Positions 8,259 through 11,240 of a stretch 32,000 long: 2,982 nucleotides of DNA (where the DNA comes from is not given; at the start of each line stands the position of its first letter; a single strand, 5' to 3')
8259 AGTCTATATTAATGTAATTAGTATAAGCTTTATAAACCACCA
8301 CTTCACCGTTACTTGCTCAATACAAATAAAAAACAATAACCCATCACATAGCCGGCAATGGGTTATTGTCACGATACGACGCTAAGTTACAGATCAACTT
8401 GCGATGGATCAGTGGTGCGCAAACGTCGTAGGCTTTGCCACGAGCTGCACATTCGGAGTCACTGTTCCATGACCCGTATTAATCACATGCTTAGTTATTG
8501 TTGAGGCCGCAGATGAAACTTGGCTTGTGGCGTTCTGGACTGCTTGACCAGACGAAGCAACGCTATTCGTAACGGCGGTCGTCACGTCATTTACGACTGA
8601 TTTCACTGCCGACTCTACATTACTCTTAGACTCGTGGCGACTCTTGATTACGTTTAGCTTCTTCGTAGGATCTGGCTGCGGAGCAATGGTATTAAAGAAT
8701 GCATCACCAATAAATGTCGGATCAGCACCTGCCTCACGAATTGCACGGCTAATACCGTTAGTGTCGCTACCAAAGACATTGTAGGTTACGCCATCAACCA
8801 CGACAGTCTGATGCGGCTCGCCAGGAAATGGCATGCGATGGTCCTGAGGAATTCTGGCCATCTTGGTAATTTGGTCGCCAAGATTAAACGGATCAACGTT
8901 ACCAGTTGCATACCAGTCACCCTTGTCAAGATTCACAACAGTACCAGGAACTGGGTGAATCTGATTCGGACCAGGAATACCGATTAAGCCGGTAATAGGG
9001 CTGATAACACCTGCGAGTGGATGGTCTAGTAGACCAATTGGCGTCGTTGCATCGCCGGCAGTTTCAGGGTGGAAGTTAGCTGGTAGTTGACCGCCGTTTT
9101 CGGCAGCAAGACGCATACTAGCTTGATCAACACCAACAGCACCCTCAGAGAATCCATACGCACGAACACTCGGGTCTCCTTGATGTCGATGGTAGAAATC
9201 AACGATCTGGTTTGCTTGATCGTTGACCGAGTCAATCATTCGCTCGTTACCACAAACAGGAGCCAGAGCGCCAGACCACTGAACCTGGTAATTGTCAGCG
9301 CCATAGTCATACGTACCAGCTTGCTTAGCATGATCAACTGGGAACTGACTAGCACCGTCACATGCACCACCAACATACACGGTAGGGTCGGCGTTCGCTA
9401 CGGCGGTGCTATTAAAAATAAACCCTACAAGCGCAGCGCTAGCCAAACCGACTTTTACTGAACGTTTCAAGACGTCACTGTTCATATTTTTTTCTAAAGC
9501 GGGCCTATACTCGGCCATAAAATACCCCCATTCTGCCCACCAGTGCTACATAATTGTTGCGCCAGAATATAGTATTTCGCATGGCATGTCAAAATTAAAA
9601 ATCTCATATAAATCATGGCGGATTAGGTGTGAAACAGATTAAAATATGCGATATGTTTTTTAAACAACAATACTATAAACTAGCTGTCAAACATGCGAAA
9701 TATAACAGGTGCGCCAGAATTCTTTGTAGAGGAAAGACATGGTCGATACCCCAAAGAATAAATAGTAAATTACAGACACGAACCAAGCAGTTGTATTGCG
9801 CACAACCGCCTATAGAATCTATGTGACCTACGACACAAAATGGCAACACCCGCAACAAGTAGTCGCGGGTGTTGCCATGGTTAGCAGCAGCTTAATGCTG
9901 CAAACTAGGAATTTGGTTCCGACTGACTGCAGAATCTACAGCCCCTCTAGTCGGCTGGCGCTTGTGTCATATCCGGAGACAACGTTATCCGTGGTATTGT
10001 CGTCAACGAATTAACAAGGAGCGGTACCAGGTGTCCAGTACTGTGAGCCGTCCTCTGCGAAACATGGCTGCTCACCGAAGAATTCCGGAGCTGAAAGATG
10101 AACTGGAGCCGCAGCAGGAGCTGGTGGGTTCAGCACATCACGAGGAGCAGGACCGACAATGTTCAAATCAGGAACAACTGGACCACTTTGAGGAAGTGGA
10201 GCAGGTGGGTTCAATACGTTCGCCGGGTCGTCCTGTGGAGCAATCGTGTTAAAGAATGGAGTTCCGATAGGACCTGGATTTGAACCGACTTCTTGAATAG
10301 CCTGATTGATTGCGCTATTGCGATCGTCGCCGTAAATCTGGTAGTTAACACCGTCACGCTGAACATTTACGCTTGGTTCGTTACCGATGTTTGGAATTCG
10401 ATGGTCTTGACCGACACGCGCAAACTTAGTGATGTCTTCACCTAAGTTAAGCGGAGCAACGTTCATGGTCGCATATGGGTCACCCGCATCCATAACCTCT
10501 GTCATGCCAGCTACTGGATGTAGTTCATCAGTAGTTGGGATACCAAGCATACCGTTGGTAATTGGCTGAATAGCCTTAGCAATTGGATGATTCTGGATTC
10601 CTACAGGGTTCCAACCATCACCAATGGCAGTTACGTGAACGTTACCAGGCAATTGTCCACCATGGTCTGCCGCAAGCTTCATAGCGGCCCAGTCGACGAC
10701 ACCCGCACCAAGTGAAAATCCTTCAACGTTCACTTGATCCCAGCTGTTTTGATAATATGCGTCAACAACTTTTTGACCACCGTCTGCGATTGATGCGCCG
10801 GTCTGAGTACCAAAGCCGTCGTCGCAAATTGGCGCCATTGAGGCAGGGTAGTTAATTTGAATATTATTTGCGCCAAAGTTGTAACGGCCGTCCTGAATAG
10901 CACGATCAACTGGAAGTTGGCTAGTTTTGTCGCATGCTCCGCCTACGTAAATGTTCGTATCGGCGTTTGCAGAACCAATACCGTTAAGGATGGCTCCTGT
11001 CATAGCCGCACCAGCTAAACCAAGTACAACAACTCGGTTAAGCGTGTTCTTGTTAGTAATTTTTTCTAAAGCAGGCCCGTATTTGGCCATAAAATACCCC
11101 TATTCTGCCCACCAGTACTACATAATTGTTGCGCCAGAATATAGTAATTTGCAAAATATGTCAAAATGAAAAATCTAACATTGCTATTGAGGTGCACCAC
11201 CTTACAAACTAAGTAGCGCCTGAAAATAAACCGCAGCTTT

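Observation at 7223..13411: Tandem array of four highly diverged secreted GxSxG hydrolase-like paralogs, each its own transcription unit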

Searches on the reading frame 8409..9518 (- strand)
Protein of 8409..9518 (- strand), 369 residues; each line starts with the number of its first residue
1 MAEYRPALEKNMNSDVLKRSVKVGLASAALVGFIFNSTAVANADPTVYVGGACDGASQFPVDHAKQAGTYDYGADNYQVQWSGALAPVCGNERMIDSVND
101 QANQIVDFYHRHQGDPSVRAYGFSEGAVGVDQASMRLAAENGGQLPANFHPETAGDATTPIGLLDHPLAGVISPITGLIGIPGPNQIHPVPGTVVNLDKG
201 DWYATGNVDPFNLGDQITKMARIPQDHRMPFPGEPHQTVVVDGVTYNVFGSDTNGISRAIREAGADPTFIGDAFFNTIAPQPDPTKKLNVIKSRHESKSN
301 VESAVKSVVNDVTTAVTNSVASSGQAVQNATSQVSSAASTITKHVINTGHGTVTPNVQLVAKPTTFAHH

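Call 3: search_protein_families(library=pfam, proteins=[window:8409-9518:-], max_evalue=1)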
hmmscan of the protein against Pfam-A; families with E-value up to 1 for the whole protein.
window:8409-9518:- (369 aa): 3 families
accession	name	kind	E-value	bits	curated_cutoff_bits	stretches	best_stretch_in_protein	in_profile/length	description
PF01649.23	Ribosomal_S20p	-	0.11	13.6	29.5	1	286-340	8-63/83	Ribosomal protein S20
PF04048.20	Sec8_N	-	0.22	11.9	26.8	1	293-332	44-83/142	Exocyst complex component Sec8 N-terminal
PF11388.13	DotA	-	0.59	10.8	25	0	14-42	67-95/105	Phagosome trafficking protein DotA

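Call 4: search_protein_families(library=ncbifam, proteins=[window:8409-9518:-], max_evalue=1)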
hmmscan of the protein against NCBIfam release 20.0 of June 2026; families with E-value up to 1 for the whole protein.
window:8409-9518:- (369 aa): 2 families
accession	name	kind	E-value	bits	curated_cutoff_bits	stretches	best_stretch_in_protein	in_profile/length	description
NF047840.1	lipo_Ag473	exception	0.052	14.3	100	1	295-340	26-71/136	Ag473 family lipoprotein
TIGR00029.2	S20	equivalog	0.16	12.6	33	1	286-340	9-64/84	30S ribosomal protein S20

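Call 48: search_protein_families(library=phrogs, proteins=[window:8409-9518:-], max_evalue=0.01)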
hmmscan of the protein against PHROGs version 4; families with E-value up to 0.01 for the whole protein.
window:8409-9518:- (369 aa): 1 family
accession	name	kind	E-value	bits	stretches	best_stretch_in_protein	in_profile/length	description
phrog_1200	-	lysis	0.0076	16.2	1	290-354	788-855/874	endolysin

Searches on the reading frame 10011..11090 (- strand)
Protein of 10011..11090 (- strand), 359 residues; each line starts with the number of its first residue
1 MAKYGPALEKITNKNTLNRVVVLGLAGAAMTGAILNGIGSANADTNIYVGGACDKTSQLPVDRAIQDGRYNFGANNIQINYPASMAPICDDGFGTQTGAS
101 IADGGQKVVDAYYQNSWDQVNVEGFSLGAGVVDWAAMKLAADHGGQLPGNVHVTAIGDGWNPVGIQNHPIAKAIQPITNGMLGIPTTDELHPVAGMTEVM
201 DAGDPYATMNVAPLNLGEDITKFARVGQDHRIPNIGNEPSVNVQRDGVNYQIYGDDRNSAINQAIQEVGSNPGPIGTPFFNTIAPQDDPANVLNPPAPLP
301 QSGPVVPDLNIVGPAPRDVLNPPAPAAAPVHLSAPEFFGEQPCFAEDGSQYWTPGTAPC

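Call 3: search_protein_families(library=pfam, proteins=[window:10011-11090:-], max_evalue=1)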
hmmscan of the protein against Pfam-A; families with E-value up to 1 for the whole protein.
window:10011-11090:- (359 aa): 1 family
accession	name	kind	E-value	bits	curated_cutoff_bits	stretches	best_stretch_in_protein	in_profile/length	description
PF08237.17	PE-PPE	-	3.1e-06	27.2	21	1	74-178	3-107/228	PE-PPE domain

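Call 4: search_protein_families(library=ncbifam, proteins=[window:10011-11090:-], max_evalue=1)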
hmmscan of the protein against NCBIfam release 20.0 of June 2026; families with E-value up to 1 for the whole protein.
window:10011-11090:- (359 aa): 1 family
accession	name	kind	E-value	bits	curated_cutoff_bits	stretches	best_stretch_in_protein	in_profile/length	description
NF007501.0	PRK10094.1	equivalog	0.17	11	372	1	111-182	129-191/308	HTH-type transcriptional activator AllS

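Call 8: find_homologous_proteins(query=window:10011-11090:-, max_evalue=0.001)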
Query window:10011-11090:- (359 aa): 9 proteins with E <= 0.001 among 4510 candidates.
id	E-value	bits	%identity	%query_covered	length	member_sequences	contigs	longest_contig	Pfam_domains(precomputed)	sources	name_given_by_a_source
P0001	2.2e-241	819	100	100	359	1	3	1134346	PF08237.18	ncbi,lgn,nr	ncbi:MAG: PE-PPE domain-containing protein [Candidatus Nomurabacteria bacterium]|nr:MAG: PE-PPE doma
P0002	1.6e-191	655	81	100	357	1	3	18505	PF08237.18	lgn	-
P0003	2.0e-178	611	82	90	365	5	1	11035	PF08237.18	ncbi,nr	ncbi:PE-PPE domain-containing protein [Candidatus Saccharibacteria bacterium]|nr:PE-PPE domain-conta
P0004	3.3e-178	611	78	96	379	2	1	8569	-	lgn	-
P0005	1.0e-177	609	84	89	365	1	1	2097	PF08237.18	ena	-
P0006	1.6e-172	592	77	96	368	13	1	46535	PF08237.18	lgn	-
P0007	7.2e-168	577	74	98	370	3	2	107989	PF08237.18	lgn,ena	-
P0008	1.4e-158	546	72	96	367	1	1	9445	PF08237.18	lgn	-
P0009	2.1e-9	55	84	9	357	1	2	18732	-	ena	-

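Call 28: find_related_loci(query=A5, collection=genome_contigs, flank=10000)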
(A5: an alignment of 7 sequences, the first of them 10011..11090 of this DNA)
Query A5 (359 aa) in genome_contigs; peptide patterns used: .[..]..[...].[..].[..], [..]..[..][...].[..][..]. (x = any residue, [..] = any of these).
71 stretches matched a pattern; 3 encode a relative of the query (tblastn E <= 1e-3); 2 distinct loci.
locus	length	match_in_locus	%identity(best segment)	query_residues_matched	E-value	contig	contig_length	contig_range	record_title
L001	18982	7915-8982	78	8-359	2e-180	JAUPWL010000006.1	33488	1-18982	MAG: Patescibacteria group bacterium isolate erpe_2018_sw_45hr_WHONDRS-SW48-000100_F_bin.11 scaffold_55, whole genome sh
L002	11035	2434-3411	82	37-359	6e-177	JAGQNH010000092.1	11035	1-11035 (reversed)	MAG: Candidatus Saccharibacteria bacterium isolate HKST-UBA63 2009_487212, whole genome shotgun sequence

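Call 48: search_protein_families(library=phrogs, proteins=[window:10011-11090:-], max_evalue=0.01)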
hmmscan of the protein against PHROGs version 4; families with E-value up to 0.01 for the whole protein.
window:10011-11090:- (359 aa): 1 family
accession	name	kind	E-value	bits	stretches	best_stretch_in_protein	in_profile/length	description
phrog_102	-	lysis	1.2e-07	32.5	1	77-252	128-287/369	endolysin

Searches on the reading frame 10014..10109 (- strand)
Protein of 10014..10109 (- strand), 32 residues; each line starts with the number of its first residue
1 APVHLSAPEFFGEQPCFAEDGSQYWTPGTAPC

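Call 82: find_related_loci(query=A10, collection=metagenome_contigs, flank=3000)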
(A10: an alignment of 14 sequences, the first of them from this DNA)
Query A10 (32 aa) in metagenome_contigs; peptide patterns used: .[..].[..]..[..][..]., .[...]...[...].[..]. (x = any residue, [..] = any of these).
103 stretches matched a pattern; 25 encode a relative of the query (tblastn E <= 1e-3); 25 distinct loci.
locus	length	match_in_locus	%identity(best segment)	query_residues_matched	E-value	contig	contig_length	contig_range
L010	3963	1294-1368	76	8-32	9e-11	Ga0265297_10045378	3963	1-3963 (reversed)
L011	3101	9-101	55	2-32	3e-8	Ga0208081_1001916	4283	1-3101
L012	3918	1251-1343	55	2-32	3e-8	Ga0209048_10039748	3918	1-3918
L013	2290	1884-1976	55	2-32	3e-8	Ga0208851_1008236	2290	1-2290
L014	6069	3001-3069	70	6-28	5e-8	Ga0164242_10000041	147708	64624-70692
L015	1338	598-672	60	8-32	3e-7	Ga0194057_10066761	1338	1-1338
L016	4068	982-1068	52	4-32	8e-7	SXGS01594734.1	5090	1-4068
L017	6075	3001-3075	60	8-32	9e-7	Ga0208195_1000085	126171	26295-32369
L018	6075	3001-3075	60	8-32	9e-7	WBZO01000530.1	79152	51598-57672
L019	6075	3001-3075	60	8-32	1e-6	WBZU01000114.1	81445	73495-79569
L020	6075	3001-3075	56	8-32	1e-6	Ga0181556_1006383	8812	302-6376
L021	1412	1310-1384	56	8-32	3e-6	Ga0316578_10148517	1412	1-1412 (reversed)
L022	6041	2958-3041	54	5-32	5e-6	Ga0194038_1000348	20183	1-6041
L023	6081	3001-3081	52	6-32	6e-6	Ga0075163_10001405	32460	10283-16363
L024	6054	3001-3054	67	15-32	2e-5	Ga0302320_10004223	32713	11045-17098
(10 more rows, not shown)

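Call 94: find_related_loci(query=A10, collection=viral_contigs, flank=3000)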
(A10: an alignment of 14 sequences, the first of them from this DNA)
Query A10 (32 aa) in viral_contigs; peptide patterns used: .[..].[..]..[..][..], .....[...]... (x = any residue, [..] = any of these).
26 stretches matched a pattern; 1 encode a relative of the query (tblastn E <= 1e-3); 1 distinct loci.
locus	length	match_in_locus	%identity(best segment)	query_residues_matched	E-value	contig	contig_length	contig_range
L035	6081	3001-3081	61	2-32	4e-8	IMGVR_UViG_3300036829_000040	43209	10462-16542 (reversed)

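Call 97: search_protein_families(library=pfam, proteins=[L035:229-762:+, L035:872-1762:+, L035:2227-3084:+, L035:3388-3690:+, L035:3750-4196:+, L035:5050-5343:+], max_evalue=0.01)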
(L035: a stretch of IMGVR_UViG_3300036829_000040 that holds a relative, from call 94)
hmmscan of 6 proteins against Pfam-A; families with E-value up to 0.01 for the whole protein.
L035:229-762:+ (177 aa): 2 families
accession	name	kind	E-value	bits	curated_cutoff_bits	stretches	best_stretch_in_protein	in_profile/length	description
PF01844.29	HNH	-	2.3e-06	28.1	21.4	1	101-130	17-46/47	HNH endonuclease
PF14279.12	HNH_5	-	3.9e-05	23.9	27.5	1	102-126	17-41/56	HNH endonuclease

L035:872-1762:+ (296 aa): 1 family
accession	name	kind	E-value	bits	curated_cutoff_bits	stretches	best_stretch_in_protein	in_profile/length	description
PF08924.17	Rv2525c_GlyHyd-like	-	7e-22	78.9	27.2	1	16-169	3-176/198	Rv2525c-like, glycoside hydrolase-like domain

L035:2227-3084:+ (285 aa): 0 families

L035:3388-3690:+ (100 aa): 0 families

L035:3750-4196:+ (148 aa): 0 families

L035:5050-5343:+ (97 aa): 0 families

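Call 98: search_protein_families(library=phrogs, proteins=[L035:229-762:+, L035:872-1762:+, L035:2227-3084:+, L035:3388-3690:+, L035:3750-4196:+, L035:5050-5343:+], max_evalue=0.001)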
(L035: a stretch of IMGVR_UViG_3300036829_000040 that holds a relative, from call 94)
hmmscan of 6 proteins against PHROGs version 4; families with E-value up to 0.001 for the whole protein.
L035:229-762:+ (177 aa): 6 families
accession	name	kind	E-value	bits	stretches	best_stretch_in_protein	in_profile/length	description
phrog_1271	-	DNA, RNA and nucleotide metabolism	7.1e-06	26.6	1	79-150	278-332/361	HNH endonuclease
phrog_144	-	DNA, RNA and nucleotide metabolism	1.4e-05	25.8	1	93-148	95-151/175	HNH endonuclease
phrog_655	-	DNA, RNA and nucleotide metabolism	4.4e-05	24.5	1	100-132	51-83/343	homing endonuclease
phrog_25184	-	DNA, RNA and nucleotide metabolism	7e-05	23.3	1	91-125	120-154/209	HNH endonuclease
phrog_589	-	DNA, RNA and nucleotide metabolism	9.8e-05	23.2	1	95-130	104-140/179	HNH endonuclease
phrog_7370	-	DNA, RNA and nucleotide metabolism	0.00067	20.7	0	85-131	44-86/115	HNH endonuclease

L035:872-1762:+ (296 aa): 3 families
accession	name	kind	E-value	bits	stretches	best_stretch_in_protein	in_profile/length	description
phrog_13480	-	lysis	6.2e-35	121.7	1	15-208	21-223/234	endolysin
phrog_28089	-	lysis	3e-21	76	1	3-201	23-232/1141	endolysin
phrog_700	-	lysis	5.7e-05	23.6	1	194-291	366-475/491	endolysin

L035:2227-3084:+ (285 aa): 0 families

L035:3388-3690:+ (100 aa): 0 families

L035:3750-4196:+ (148 aa): 0 families

L035:5050-5343:+ (97 aa): 0 families

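Call 100: search_dna_similar(query=L035:872-1762:+, collection=phages, mode=protein, max_evalue=0.00001, max_rows=15)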
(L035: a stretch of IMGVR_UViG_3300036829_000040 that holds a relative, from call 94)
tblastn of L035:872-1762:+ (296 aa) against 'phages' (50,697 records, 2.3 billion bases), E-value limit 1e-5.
Records with a match: 102; places in all: 102; records where one place covers at least 80% of the query: 0.
Best place of each record, by identity: <60% 102.
By first word of the organism name: Gordonia 91; Rhodococcus 7; Nocardia 2; Mycobacterium 1; Alicyclobacillus 1.
By host as written in the record: Gordonia terrae 3612 49; Gordonia rubripertincta NRRL B-16540 14; Gordonia terrae CAG3 9; Gordonia sp. 6; Gordonia terrae NRRL B-16283 6; Rhodococcus equi NRRL B-16538 3; Gordonia malaquae BEN700 2; Rhodococcus erythropolis RIA 643 2; and 9 more.
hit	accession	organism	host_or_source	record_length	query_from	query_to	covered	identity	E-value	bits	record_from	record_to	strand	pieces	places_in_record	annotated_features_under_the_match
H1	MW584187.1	Mycobacterium phage prophi91-3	Mycobacterium abscessus GD91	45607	1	200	68%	57.0%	2e-55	198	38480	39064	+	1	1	60: lysin A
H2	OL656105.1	Rhodococcus phage P19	Rhodococcus globerulus ATCC 25714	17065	3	190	64%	48.4%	1e-28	120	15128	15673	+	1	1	DUF1906 domain-containing protein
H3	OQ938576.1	Rhodococcus phage Shagrat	Rhodococcus equi NRRL B-16538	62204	5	200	66%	37.9%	9e-20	95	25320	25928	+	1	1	27: endolysin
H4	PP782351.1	Rhodococcus phage Perlina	Rhodococcus qingshengii S10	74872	1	200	68%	36.2%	3e-17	87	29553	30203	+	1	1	lysin A glycosyl hydrolase domain protein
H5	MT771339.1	Gordonia phage Archimedes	Gordonia terrae 3612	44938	1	199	67%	35.9%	1e-16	86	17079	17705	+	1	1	19: lysin A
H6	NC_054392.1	Gordonia phage Archimedes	Gordonia terrae 3612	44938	1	199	67%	35.9%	1e-16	86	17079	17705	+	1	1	19: endolysin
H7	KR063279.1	Gordonia phage GMA3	Gordonia malaquae BEN700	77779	7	230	76%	31.3%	6e-9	63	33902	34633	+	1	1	putative lysin | hypothetical protein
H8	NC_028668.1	Gordonia phage GMA3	Gordonia malaquae BEN700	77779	7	230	76%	31.3%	6e-9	63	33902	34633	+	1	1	endolysin | hypothetical protein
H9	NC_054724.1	Rhodococcus phage Finch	Rhodococcus erythropolis RIA 643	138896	4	199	66%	33.5%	2e-12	73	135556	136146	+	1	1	227: endolysin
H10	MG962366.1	Rhodococcus phage Finch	Rhodococcus erythropolis RIA 643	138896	4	199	66%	33.5%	2e-12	73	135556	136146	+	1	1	227: lysin A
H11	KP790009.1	Gordonia phage Gmala1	Gordonia sp.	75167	7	205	67%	32.4%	3e-15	82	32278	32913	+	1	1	lysin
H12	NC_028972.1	Gordonia phage Gmala1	Gordonia sp.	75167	7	205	67%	32.4%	3e-15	82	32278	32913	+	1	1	endolysin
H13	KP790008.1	Gordonia phage GordTnk2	Gordonia sp.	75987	7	205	67%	32.4%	3e-15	82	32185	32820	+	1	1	lysin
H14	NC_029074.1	Gordonia phage GordTnk2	Gordonia sp.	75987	7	205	67%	32.4%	3e-15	82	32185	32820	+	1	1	endolysin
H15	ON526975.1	Gordonia phage Camerico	Gordonia terrae 3612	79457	7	201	66%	32.7%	7e-13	75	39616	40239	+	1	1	32: lysin A, glycosyl hydrolase domain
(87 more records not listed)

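Call 101: search_dna_similar(query=L035:2227-3084:+, collection=phages, mode=protein, max_evalue=0.01, max_rows=15)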
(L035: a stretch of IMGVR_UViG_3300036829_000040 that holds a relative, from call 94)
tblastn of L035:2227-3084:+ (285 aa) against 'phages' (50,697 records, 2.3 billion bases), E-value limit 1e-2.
No match.

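Call 102: get_annotated_region(hit=H1, flank=3000)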
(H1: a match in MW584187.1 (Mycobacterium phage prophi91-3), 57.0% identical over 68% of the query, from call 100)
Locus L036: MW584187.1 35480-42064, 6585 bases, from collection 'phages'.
description: Mycobacterium phage prophi91-3, complete genome.
organism: Mycobacterium phage prophi91-3 (NCBI taxid 2813226)
taxonomy: Viruses; Duplodnaviria; Heunggongvirae; Uroviricota; Caudoviricetes
host: Mycobacterium abscessus GD91; source: -; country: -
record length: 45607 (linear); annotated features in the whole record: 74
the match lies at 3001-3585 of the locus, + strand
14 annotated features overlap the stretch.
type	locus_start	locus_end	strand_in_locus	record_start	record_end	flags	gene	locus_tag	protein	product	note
CDS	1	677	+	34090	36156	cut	53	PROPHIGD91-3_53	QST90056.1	minor tail protein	-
CDS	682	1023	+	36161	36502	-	54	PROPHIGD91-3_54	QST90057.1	minor tail protein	-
CDS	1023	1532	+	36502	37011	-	55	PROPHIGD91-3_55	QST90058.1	hypothetical protein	-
CDS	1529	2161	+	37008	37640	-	56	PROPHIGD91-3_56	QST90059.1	hypothetical protein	-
CDS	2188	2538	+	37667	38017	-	57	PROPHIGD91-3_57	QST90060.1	hypothetical protein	-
CDS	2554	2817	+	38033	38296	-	58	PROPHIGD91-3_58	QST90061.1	hypothetical protein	-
CDS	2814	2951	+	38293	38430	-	59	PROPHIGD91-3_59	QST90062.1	hypothetical protein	-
CDS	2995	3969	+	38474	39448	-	60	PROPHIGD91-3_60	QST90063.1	lysin A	-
CDS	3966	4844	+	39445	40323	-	61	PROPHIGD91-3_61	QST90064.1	lysin B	-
CDS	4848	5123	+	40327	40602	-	62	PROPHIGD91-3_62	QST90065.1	hypothetical protein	-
CDS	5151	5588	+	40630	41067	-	63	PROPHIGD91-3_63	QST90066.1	holin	-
CDS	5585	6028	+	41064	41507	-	64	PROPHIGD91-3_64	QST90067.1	isoniazid inducible gene protein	Isoniazid inducible gene protein IniA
CDS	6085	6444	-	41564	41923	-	65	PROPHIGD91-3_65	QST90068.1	hypothetical protein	-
CDS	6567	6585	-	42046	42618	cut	66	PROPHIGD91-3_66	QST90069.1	polymorphic toxin immunity protein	-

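Call 107: find_related_loci(query=A11, collection=viral_contigs, flank=3000)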
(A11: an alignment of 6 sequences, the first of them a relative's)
Query A11 (285 aa) in viral_contigs; peptide patterns used: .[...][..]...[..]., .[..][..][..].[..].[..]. (x = any residue, [..] = any of these).
237 stretches matched a pattern; 2 encode a relative of the query (tblastn E <= 1e-3); 2 distinct loci.
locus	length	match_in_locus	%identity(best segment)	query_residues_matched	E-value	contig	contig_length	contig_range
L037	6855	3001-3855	100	1-285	0e+0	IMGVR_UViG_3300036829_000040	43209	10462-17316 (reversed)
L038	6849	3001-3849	74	2-285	8e-141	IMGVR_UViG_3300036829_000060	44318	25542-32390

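Call 109: search_protein_families(library=phrogs, proteins=[L038:1733-2638:+, L038:3001-3852:+], max_evalue=0.001)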
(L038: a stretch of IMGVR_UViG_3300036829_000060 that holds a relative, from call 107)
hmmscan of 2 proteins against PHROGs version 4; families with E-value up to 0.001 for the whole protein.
L038:1733-2638:+ (301 aa): 4 families
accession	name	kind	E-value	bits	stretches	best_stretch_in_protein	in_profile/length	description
phrog_3084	-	lysis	2.6e-64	219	1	1-275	157-455/468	endolysin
phrog_291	-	lysis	3.7e-16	60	1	3-105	113-222/509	endolysin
phrog_6745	-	lysis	5.5e-12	46.2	1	3-94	4-102/396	endolysin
phrog_6219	-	lysis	3.4e-10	41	1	7-92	6-97/326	endolysin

L038:3001-3852:+ (283 aa): 0 families
